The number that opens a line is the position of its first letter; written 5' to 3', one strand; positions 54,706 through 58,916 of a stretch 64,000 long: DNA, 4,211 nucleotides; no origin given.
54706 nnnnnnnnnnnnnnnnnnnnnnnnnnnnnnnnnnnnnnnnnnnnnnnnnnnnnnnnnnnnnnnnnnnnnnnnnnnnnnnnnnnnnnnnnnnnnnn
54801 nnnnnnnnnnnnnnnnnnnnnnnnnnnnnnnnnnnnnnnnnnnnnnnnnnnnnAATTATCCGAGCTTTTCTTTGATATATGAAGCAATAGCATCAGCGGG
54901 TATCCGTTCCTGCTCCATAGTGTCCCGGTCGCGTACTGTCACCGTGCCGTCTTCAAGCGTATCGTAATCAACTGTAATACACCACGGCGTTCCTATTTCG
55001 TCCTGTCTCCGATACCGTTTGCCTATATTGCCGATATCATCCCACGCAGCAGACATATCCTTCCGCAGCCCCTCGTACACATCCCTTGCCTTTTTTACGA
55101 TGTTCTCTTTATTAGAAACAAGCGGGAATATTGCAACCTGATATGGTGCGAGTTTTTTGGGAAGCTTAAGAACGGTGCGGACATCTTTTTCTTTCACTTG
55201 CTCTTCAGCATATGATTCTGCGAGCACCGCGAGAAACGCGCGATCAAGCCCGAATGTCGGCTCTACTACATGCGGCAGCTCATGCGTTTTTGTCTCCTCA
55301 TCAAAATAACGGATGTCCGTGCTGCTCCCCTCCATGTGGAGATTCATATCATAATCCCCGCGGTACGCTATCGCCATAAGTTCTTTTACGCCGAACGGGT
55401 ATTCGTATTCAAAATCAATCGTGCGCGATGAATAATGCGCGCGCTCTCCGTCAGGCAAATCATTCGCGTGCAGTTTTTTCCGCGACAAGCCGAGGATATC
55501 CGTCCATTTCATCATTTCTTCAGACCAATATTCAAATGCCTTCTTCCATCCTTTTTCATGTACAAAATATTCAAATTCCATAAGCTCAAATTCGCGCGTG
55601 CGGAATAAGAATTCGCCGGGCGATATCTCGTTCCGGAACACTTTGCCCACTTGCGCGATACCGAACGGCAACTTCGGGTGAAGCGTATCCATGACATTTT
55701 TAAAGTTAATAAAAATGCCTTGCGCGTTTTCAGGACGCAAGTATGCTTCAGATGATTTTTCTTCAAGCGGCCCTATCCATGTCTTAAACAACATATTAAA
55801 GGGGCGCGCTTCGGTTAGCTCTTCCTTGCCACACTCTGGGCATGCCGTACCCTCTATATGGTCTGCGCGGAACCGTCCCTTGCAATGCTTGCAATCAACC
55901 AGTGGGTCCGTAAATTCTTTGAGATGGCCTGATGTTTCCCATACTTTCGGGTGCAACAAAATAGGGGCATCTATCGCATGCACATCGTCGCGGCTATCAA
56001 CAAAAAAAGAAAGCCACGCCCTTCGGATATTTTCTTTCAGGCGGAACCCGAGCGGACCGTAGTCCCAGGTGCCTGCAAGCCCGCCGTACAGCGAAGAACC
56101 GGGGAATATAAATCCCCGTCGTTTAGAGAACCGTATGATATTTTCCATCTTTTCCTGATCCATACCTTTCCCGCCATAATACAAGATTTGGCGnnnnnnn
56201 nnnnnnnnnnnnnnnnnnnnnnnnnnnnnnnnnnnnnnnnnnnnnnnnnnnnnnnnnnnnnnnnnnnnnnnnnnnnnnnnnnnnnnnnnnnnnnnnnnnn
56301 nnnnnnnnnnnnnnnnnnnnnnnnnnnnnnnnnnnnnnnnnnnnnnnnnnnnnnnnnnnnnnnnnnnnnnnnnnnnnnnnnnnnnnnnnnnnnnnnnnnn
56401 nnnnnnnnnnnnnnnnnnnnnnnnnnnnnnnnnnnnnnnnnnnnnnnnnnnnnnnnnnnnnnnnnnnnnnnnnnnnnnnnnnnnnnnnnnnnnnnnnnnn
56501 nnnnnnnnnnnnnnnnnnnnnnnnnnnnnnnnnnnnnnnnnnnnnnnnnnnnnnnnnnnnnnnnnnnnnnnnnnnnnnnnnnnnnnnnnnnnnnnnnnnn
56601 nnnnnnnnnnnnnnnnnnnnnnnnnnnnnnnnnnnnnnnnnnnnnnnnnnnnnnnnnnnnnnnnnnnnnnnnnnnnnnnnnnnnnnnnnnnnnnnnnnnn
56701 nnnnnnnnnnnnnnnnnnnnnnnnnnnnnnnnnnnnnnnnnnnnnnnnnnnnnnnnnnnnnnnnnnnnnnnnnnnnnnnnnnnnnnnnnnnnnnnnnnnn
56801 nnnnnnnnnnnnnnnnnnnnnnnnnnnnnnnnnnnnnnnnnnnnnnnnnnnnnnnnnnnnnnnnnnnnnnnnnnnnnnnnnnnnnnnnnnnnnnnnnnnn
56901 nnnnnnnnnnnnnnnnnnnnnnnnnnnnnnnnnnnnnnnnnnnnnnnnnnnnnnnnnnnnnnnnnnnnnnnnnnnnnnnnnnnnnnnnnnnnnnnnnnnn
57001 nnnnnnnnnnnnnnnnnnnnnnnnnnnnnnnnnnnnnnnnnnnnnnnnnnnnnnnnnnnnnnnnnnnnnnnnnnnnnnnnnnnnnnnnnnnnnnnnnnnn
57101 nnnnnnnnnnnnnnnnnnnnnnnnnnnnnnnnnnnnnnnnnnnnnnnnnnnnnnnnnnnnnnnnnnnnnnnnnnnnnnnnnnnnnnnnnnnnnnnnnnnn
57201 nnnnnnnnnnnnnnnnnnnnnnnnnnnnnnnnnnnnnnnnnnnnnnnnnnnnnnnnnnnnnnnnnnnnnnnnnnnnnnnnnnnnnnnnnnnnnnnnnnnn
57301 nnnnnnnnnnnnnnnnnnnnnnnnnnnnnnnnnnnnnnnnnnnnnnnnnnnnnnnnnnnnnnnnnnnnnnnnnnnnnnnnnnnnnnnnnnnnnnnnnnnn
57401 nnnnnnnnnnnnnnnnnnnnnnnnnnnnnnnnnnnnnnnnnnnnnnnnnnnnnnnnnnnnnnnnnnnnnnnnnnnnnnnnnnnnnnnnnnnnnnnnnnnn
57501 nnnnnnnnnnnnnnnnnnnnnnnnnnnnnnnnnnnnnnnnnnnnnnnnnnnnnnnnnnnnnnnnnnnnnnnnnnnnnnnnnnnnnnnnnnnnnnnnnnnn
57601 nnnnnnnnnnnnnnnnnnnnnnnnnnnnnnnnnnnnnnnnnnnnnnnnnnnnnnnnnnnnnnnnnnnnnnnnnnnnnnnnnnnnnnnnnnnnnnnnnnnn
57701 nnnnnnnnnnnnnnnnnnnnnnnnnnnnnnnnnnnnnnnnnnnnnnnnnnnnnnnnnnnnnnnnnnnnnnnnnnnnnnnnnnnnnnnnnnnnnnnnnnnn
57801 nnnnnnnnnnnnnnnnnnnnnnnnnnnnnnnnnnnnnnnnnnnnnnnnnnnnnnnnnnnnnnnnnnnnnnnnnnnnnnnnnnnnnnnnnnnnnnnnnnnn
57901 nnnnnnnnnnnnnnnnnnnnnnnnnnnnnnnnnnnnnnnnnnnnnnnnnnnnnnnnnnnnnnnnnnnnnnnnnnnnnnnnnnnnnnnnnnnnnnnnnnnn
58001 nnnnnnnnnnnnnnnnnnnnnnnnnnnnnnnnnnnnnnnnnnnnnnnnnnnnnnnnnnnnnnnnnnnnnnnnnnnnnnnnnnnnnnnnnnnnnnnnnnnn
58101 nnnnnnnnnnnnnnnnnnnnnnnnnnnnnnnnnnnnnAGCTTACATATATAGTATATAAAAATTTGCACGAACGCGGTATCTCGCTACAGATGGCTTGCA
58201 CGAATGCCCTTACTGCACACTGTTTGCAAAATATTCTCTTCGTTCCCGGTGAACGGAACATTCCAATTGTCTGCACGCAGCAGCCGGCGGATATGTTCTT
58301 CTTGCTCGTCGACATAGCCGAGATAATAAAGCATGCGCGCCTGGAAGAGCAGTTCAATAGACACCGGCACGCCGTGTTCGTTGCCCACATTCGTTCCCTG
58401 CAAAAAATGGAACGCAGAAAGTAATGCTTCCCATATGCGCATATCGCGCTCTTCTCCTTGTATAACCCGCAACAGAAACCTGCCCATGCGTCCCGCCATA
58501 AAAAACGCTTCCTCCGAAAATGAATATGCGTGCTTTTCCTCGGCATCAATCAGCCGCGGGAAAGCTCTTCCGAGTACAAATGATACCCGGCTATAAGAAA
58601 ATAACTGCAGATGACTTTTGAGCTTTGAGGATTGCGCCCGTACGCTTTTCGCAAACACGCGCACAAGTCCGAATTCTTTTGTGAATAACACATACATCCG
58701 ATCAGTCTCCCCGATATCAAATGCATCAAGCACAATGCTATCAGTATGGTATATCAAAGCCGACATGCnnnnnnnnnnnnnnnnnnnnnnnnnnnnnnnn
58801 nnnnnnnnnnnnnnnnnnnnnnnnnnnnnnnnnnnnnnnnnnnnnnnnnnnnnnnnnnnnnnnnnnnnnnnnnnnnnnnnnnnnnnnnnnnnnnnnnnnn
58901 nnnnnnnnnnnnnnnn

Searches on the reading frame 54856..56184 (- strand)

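Call 34: search_protein_families(library=pfam, proteins=[window:54856-56184:-], max_evalue=0.00001)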
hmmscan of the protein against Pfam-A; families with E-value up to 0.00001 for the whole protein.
window:54856-56184:- (442 aa): 2 families
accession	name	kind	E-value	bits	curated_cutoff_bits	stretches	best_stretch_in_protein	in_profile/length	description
PF03129.25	HGTP_anticodon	-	3.2e-23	82.1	21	1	349-440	1-94/94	Anticodon binding domain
PF00587.30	tRNA-synt_2b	-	4.9e-12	46.7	29.3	1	142-322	6-177/179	tRNA synthetase class II core domain (G, H, P, S and T)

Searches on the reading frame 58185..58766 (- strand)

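Call 48: search_protein_families(library=pfam, proteins=[window:58185-58766:-], max_evalue=0.001)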
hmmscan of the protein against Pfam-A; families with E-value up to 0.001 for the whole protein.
window:58185-58766:- (193 aa): 1 family
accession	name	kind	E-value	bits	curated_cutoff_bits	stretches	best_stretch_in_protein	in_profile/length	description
PF11967.14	RecO_N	-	3.8e-15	56.1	27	1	5-76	3-75/80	Recombination protein O N terminal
